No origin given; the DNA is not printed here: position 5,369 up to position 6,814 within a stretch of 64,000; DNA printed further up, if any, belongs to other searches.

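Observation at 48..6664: Adenylation enzyme + ACAD + dedicated EtfAB + membrane Fe-S ETF-oxidase module at the distal end of an exopolysaccharide operon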

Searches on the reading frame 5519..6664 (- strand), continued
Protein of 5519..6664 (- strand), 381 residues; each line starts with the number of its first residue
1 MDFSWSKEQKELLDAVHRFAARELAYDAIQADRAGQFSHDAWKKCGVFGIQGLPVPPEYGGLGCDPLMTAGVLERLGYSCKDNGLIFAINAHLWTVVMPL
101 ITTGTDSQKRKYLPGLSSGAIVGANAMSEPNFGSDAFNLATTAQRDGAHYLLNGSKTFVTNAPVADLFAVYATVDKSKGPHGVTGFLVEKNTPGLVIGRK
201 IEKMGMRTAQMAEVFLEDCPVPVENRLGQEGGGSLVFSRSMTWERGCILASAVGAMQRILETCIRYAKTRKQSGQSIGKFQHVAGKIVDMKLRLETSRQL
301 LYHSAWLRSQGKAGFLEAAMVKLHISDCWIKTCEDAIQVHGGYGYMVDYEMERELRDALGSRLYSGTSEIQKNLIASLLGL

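Call 48: search_solved_structures(query=L075:13-2352:+, max_evalue=10, show_alignments=2)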
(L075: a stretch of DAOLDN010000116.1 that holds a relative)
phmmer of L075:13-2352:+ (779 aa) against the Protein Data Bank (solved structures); distinct sequences matched with E-value up to 10: 3.
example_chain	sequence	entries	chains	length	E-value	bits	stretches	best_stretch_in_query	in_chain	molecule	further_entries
5nq8_A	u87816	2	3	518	0.83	10.9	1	370-427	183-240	Laccase | Laccase, izoform II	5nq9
9usa_A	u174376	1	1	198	2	9.7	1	419-482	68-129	Prostamide/prostaglandin F synthase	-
9us9_A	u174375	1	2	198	2.1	9.6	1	419-482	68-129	Prostamide/prostaglandin F synthase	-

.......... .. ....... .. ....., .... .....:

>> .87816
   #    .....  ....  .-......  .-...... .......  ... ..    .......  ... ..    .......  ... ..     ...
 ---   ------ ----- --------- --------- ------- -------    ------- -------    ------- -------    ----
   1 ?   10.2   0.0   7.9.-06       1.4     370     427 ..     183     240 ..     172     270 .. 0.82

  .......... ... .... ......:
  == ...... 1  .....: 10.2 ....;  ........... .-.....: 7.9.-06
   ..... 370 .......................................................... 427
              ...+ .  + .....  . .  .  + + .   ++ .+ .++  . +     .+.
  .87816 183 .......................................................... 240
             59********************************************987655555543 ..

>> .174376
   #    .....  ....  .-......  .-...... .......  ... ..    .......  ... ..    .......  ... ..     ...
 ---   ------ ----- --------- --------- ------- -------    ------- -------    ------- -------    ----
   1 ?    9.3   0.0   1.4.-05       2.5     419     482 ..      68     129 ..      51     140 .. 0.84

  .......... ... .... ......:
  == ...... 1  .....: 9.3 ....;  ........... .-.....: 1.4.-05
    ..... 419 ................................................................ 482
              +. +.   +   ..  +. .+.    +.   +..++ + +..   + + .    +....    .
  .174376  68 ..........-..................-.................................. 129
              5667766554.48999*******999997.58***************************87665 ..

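Call 52: find_related_loci(query=A2, collection=metagenome_contigs, flank=8000)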
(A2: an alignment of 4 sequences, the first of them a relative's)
Query A2 (226 aa) in metagenome_contigs; peptide patterns used: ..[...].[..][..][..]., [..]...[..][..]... (x = any residue, [..] = any of these).
167 stretches matched a pattern; 27 encode a relative of the query (tblastn E <= 1e-3); 27 distinct loci.
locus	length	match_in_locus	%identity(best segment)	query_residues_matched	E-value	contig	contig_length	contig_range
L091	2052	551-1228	67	1-226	4e-104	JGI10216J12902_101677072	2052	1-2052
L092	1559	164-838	66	1-226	1e-101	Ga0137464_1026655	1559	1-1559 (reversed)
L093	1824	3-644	68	12-226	9e-101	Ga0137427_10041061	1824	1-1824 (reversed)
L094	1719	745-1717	59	5-221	1e-86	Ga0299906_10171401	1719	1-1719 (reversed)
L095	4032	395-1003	62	23-225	5e-81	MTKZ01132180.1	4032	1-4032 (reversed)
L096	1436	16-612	63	27-221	3e-82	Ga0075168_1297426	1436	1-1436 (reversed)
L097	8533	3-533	67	50-226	1e-76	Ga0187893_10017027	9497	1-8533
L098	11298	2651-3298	58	8-226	4e-68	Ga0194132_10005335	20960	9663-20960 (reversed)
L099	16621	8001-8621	50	9-220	2e-67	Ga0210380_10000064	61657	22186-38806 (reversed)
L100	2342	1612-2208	50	9-220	2e-66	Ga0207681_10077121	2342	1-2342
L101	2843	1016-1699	50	1-226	1e-64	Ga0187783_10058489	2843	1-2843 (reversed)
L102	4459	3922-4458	49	9-200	1e-58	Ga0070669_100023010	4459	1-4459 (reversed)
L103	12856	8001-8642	48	9-223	1e-58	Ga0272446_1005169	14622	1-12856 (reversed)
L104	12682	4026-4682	44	4-220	2e-55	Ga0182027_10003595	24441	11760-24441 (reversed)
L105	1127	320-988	40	1-225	3e-57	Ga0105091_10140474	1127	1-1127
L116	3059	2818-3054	47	3-81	2e-19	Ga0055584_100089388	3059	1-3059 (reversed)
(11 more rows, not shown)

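Call 65: find_homologous_proteins(query=L014:7964-9556:-, max_evalue=1e-40)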
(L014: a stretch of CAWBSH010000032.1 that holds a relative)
Query L014:7964-9556:- (530 aa): 7977 proteins with E <= 1e-40 among 8000 candidates; the best 120 are listed.
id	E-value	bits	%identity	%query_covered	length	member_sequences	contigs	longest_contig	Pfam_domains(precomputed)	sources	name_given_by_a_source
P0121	0.0e+0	1150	96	100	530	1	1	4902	PF00501.35,PF13193.13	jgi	jgi:amino acid adenylation domain-containing protein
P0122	0.0e+0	1150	96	100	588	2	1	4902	PF00501.35,PF13193.13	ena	-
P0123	0.0e+0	1146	95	100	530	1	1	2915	PF00501.35,PF13193.13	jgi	jgi:amino acid adenylation domain-containing protein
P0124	0.0e+0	1114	94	100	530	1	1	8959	PF00501.35,PF13193.13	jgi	jgi:amino acid adenylation domain-containing protein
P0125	0.0e+0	1112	93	99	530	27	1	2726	PF00501.35,PF13193.13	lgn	-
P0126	0.0e+0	1105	92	100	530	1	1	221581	PF00501.35,PF13193.13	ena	-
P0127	0.0e+0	1101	93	99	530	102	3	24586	PF00501.35,PF13193.13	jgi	jgi:amino acid adenylation domain-containing protein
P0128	0.0e+0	1092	91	100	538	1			PF00501.35,PF13193.13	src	-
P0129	0.0e+0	1087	90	100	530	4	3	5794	PF00501.35,PF13193.13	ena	-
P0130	0.0e+0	1077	90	99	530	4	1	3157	PF00501.35,PF13193.13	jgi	-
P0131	0.0e+0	1076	90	99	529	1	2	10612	PF00501.35,PF13193.13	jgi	-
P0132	0.0e+0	1075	90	99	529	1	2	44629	PF00501.35,PF13193.13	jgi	jgi:amino acid adenylation domain-containing protein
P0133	0.0e+0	1075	91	99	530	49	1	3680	PF00501.35,PF13193.13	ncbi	-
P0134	0.0e+0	1074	89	100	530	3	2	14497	PF00501.35,PF13193.13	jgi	jgi:amino acid adenylation domain-containing protein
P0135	0.0e+0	1073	89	100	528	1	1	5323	PF00501.35,PF13193.13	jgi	jgi:amino acid adenylation domain-containing protein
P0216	6.0e-265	898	75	100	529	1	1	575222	PF00501.35,PF13193.13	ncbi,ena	-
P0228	9.7e-263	890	74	100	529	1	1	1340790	PF00501.35,PF13193.13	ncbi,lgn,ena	-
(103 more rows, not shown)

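Call 66: find_encoding_contigs(protein=P0228, flank=10000, max_places=1)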
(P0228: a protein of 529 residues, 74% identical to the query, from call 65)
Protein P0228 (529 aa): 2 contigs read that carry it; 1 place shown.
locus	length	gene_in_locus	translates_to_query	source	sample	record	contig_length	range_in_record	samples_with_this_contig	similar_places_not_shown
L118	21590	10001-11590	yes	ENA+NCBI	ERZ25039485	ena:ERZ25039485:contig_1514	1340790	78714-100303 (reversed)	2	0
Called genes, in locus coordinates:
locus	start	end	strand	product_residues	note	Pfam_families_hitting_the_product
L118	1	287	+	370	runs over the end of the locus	PF01943:Polysacc_synt (weak), PF13440:Polysacc_synt_3, PF03023:MurJ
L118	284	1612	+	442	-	PF07719:TPR_2 (faint), PF13424:TPR_12 (faint)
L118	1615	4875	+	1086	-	PF13231:PMT_2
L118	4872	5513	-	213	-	PF03567:Sulfotransfer_2 (faint), PF06990:Gal-3-0_sulfotr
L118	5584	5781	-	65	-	-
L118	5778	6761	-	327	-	PF02449:Glyco_hydro_42 (weak)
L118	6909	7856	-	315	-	PF00135:COesterase, PF02129:Peptidase_S15 (weak), PF20434:BD-FAE, PF07859:Abhydrolase_3, PF12697:Abhydrolase_6 (weak), PF00326:Peptidase_S9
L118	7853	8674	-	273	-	PF03567:Sulfotransfer_2, PF06990:Gal-3-0_sulfotr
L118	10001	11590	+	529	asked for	PF00501:AMP-binding, PF13193:AMP-binding_C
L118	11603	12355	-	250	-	PF00483:NTP_transferase, PF12804:NTP_transf_3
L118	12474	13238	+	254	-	PF00005:ABC_tran, PF02463:SMC_N (faint)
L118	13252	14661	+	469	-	PF19295:SufBD_N, PF01458:SUFBD_core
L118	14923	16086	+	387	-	PF19295:SufBD_N, PF01458:SUFBD_core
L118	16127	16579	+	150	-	PF00571:CBS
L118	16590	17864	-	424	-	PF01979:Amidohydro_1, PF12890:DHOase, PF01979:Amidohydro_1, PF07969:Amidohydro_3 (weak)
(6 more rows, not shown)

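Call 67: find_encoding_contigs(protein=P0216, flank=10000, max_places=1)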
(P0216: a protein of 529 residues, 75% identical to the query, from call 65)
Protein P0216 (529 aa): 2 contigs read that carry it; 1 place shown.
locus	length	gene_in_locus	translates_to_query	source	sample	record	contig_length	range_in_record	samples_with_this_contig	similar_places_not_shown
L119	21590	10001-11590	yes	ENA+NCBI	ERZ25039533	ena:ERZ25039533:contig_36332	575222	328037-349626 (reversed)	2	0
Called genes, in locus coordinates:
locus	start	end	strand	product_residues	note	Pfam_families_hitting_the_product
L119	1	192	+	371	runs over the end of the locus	PF25917:BSH_RND (weak), PF25973:BSH_CzcB (weak), PF25967:RND-MFP_C (faint), PF25954:Beta-barrel_RND_2, PF25989:YknX_C (weak)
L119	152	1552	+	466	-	PF02321:OEP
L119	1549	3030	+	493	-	PF01943:Polysacc_synt, PF13440:Polysacc_synt_3, PF03023:MurJ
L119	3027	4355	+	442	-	PF13181:TPR_8 (faint), PF07719:TPR_2 (faint)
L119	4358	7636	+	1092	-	PF13231:PMT_2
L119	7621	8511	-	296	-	PF06990:Gal-3-0_sulfotr, PF03567:Sulfotransfer_2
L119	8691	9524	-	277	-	PF03567:Sulfotransfer_2, PF06990:Gal-3-0_sulfotr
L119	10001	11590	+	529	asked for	PF00501:AMP-binding, PF13193:AMP-binding_C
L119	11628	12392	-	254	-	PF00483:NTP_transferase, PF12804:NTP_transf_3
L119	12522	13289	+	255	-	PF02463:SMC_N (faint), PF00005:ABC_tran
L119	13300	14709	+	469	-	PF19295:SufBD_N, PF01458:SUFBD_core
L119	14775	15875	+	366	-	PF19295:SufBD_N, PF01458:SUFBD_core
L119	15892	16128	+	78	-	PF01458:SUFBD_core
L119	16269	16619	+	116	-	PF00571:CBS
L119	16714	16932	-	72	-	PF01979:Amidohydro_1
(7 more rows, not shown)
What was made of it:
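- The related proline-type A gene sits elsewhere, next to flippase, PMT_2 and sulfotransferase genes (calls 66, 67).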

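Call 72: search_protein_families(library=pfam, proteins=[L090:90-869:-, L090:1164-3878:-, L090:4081-4440:+, L090:4477-6039:+, L090:6049-7194:+, L090:7845-8411:-, L090:8958-9638:+, L090:10489-11757:-, L090:12079-14094:-], max_evalue=0.001)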
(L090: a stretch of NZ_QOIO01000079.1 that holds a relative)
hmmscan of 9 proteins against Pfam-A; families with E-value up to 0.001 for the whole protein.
L090:90-869:- (259 aa): 0 families

L090:1164-3878:- (904 aa): 0 families

L090:4081-4440:+ (119 aa): 1 family
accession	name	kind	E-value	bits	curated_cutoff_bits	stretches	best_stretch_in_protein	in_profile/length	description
PF00550.31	PP-binding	-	3.4e-06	27.6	20.8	1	57-115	12-67/67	Phosphopantetheine attachment site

L090:4477-6039:+ (520 aa): 2 families
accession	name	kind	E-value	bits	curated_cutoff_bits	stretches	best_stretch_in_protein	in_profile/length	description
PF00501.34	AMP-binding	-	2.5e-84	283.8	29.9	1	10-380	2-384/384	AMP-binding enzyme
PF13193.12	AMP-binding_C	-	2.2e-12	48.1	24.5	1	435-510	1-76/76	AMP-binding enzyme C-terminal domain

L090:6049-7194:+ (381 aa): 5 families
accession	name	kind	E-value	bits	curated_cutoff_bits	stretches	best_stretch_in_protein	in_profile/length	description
PF00441.29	Acyl-CoA_dh_1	-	6e-40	137.3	22.4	1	231-374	1-144/150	Acyl-CoA dehydrogenase, C-terminal domain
PF02771.21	Acyl-CoA_dh_N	-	6.8e-29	101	22.9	1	6-120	1-113/113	Acyl-CoA dehydrogenase, N-terminal domain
PF02770.24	Acyl-CoA_dh_M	-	7.4e-26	90.6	33.3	1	126-219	3-97/97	Acyl-CoA dehydrogenase, middle domain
PF08028.16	Acyl-CoA_dh_2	-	1.4e-10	42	22.7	1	247-367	2-132/134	Acyl-CoA dehydrogenase, C-terminal domain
PF22924.1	ACOX_C_alpha1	-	1e-06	29.1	27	0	240-276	3-39/169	Acyl-CoA oxidase, C-alpha1 domain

L090:7845-8411:- (188 aa): 0 families

L090:8958-9638:+ (226 aa): 0 families

L090:10489-11757:- (422 aa): 0 families

L090:12079-14094:- (671 aa): 2 families
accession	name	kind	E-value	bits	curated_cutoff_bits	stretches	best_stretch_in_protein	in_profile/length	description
PF19040.6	SGNH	-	4.3e-42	145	27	1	409-658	2-244/248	SGNH domain (fused to AT3 domains)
PF01757.29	Acyl_transf_3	-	6.5e-26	91.6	31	1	39-346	3-320/326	Acyltransferase domain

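Call 74: find_homologous_proteins(query=L075:13-2352:+, max_evalue=1e-20)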
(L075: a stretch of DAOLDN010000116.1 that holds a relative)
Query L075:13-2352:+ (779 aa): 458 proteins with E <= 1e-20 among 8000 candidates; the best 120 are listed.
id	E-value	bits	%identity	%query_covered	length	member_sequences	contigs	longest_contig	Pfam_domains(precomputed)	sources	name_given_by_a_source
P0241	0.0e+0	1785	100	100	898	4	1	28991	-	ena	-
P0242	0.0e+0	1521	84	100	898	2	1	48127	-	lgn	-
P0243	0.0e+0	1259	71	98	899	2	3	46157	-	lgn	-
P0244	0.0e+0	1077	70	84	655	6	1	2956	-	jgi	jgi:hypothetical protein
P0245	6.4e-266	903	53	99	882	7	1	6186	-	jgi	-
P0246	8.8e-262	889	54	98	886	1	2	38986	-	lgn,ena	-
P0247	6.5e-247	840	51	96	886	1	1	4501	-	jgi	jgi:hypothetical protein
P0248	9.1e-239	813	50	98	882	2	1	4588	-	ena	-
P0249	2.2e-235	802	49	96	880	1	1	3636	-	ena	-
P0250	1.6e-234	799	48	97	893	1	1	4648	-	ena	-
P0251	3.6e-232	791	50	97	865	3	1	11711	-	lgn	-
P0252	7.2e-232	790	47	98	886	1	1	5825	-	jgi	jgi:D-alanyl-lipoteichoic acid acyltransferase DltB (MBOAT superfamily)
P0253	2.5e-231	788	49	97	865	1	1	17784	-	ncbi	-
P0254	3.5e-231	788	49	95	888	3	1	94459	-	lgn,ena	-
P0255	5.1e-231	787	49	96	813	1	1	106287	-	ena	-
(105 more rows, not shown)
